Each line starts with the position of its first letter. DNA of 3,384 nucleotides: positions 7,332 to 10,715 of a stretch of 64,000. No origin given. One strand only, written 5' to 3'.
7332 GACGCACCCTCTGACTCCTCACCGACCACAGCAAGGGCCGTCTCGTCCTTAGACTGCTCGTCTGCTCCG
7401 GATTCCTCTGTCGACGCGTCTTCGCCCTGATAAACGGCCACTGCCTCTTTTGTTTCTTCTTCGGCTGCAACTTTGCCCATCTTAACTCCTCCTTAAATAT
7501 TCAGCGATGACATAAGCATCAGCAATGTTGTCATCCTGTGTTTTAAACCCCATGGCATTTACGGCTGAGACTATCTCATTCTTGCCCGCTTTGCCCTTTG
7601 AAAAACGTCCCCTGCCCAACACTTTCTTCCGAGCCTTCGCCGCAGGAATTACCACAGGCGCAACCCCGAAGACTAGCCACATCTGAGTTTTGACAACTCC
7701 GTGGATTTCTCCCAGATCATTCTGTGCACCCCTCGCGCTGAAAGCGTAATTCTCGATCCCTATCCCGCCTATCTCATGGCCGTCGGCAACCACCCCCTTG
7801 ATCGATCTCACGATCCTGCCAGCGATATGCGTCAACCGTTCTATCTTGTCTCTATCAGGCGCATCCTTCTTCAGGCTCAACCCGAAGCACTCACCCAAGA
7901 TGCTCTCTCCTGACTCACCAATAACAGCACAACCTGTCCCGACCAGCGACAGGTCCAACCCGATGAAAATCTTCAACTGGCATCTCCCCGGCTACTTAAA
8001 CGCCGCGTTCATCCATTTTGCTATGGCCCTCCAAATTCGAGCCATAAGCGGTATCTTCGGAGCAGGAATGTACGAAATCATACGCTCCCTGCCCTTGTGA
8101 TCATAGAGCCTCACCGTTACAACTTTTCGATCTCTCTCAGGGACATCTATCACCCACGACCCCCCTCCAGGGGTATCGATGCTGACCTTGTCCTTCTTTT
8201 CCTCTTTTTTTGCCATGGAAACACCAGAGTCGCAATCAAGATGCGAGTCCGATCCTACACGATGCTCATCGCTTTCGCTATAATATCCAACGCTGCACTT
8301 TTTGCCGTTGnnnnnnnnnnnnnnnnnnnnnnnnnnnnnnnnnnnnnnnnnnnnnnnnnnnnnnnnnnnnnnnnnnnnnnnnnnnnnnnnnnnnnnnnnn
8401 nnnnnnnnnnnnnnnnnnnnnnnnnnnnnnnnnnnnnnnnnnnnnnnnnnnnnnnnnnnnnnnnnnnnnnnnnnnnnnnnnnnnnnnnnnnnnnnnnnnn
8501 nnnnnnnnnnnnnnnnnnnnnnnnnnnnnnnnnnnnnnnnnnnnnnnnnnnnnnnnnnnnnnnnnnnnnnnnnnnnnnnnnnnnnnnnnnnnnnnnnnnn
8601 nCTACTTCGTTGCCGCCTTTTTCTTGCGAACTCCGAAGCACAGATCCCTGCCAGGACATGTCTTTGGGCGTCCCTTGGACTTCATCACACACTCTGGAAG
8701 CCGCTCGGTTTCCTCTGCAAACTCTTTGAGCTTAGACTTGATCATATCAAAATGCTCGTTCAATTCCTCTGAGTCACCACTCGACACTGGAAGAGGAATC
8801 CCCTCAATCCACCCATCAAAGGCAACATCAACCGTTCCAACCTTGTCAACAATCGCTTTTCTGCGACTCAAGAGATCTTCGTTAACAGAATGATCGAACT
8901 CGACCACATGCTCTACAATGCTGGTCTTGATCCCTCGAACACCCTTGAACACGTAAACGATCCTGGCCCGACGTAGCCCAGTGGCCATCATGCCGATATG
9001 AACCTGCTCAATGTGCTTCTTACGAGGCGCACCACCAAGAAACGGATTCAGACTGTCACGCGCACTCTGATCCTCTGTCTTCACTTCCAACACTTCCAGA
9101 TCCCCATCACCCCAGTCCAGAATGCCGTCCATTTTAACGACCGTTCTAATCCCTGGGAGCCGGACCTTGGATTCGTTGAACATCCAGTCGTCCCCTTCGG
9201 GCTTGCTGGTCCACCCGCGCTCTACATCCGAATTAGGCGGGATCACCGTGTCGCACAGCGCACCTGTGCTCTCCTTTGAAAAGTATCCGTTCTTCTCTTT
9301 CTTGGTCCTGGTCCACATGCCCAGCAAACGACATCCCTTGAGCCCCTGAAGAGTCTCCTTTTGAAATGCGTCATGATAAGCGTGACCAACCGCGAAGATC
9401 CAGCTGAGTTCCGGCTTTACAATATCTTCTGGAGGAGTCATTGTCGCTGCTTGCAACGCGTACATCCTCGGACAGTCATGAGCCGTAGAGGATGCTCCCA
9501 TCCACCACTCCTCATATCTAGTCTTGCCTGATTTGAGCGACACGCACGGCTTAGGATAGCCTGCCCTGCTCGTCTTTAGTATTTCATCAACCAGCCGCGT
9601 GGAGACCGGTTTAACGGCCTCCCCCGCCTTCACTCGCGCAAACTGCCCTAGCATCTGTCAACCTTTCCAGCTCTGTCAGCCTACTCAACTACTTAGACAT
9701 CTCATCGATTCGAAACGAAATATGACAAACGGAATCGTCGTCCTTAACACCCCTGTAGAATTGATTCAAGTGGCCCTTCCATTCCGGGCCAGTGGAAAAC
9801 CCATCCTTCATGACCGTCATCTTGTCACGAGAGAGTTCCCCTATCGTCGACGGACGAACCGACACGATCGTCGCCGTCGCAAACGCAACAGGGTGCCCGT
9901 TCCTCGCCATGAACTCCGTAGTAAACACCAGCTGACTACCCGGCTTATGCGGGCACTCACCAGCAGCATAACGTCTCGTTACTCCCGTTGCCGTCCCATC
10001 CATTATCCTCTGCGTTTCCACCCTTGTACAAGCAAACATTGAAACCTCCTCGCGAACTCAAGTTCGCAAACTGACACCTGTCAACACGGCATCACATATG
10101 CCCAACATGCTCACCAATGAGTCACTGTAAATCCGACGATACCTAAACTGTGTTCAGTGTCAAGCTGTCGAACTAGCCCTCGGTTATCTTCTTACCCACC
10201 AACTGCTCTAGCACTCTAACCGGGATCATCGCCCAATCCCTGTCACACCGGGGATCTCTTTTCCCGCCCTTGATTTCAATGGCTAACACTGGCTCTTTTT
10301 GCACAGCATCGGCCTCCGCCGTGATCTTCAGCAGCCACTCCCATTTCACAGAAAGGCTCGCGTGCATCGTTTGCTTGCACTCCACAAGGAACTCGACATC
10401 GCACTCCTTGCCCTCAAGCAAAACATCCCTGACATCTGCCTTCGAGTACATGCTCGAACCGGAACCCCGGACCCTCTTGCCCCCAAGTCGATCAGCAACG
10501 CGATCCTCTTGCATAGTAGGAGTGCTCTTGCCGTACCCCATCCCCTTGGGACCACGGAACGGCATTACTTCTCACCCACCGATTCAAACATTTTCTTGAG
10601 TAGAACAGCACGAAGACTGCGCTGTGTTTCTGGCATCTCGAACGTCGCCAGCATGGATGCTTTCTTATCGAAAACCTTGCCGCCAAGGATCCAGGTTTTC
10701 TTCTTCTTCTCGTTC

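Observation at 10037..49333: Four palindrome copies sit exactly 12 nt upstream of a start codon, fused to the Shine-Dalgarno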

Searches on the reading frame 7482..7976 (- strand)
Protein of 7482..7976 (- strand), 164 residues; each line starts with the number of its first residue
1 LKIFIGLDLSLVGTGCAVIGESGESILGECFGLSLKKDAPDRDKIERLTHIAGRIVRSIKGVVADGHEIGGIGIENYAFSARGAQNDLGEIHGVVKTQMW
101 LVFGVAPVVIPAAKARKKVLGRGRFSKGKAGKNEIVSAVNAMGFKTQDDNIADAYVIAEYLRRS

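Call 31: search_protein_families(library=pfam, max_evalue=0.1, proteins=[window:7482-7976:-])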
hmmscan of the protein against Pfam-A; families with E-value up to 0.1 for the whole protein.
window:7482-7976:- (164 aa): 1 family
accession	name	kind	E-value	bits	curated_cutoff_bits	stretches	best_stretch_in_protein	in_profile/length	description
PF07066.17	DUF3882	-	0.0013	19.1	22.1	1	28-161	29-160/162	Lactococcus phage M3 protein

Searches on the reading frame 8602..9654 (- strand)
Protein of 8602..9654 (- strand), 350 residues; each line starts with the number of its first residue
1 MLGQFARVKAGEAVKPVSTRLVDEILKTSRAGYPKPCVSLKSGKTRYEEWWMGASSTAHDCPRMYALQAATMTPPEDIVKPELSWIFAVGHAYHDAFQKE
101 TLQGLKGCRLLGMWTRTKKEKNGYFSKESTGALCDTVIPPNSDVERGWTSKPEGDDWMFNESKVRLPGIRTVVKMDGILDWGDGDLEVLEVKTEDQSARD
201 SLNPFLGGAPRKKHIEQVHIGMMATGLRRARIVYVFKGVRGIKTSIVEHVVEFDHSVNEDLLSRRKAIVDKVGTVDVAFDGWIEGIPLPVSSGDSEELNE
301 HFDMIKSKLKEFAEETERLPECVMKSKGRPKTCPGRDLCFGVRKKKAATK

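Call 11: search_protein_families(library=pfam, proteins=[window:8602-9654:-])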
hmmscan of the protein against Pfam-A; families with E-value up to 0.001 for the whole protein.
window:8602-9654:- (350 aa): 0 families

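Call 31: search_protein_families(library=pfam, max_evalue=0.1, proteins=[window:8602-9654:-])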
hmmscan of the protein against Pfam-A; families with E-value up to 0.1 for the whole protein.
window:8602-9654:- (350 aa): 1 family
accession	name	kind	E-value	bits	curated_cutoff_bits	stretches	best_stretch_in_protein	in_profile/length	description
PF12705.13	PDDEXK_1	-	0.0023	18.3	22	1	56-339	8-246/247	PD-(D/E)XK nuclease superfamily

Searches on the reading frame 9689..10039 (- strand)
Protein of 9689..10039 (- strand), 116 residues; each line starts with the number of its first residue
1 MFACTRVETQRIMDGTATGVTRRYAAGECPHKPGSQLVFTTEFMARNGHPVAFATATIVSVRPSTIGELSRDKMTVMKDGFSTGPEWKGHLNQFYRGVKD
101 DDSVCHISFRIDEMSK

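Call 8: search_protein_families(library=phrogs, proteins=[window:9689-10039:-])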
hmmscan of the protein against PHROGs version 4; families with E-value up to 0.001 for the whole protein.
window:9689-10039:- (116 aa): 0 families

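Call 31: search_protein_families(library=pfam, max_evalue=0.1, proteins=[window:9689-10039:-])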
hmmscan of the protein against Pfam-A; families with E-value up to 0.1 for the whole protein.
window:9689-10039:- (116 aa): 1 family
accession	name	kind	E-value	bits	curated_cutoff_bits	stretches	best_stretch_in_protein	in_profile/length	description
PF04266.20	ASCH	-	0.015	16.4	21.2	1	34-110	32-100/103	ASCH domain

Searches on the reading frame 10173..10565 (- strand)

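Call 8: search_protein_families(library=phrogs, proteins=[window:10173-10565:-])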
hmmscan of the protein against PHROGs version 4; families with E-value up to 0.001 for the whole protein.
window:10173-10565:- (130 aa): 1 family
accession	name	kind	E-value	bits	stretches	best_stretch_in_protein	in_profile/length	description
phrog_2002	-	DNA, RNA and nucleotide metabolism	1e-21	78.2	1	16-124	19-115/130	Holliday junction resolvase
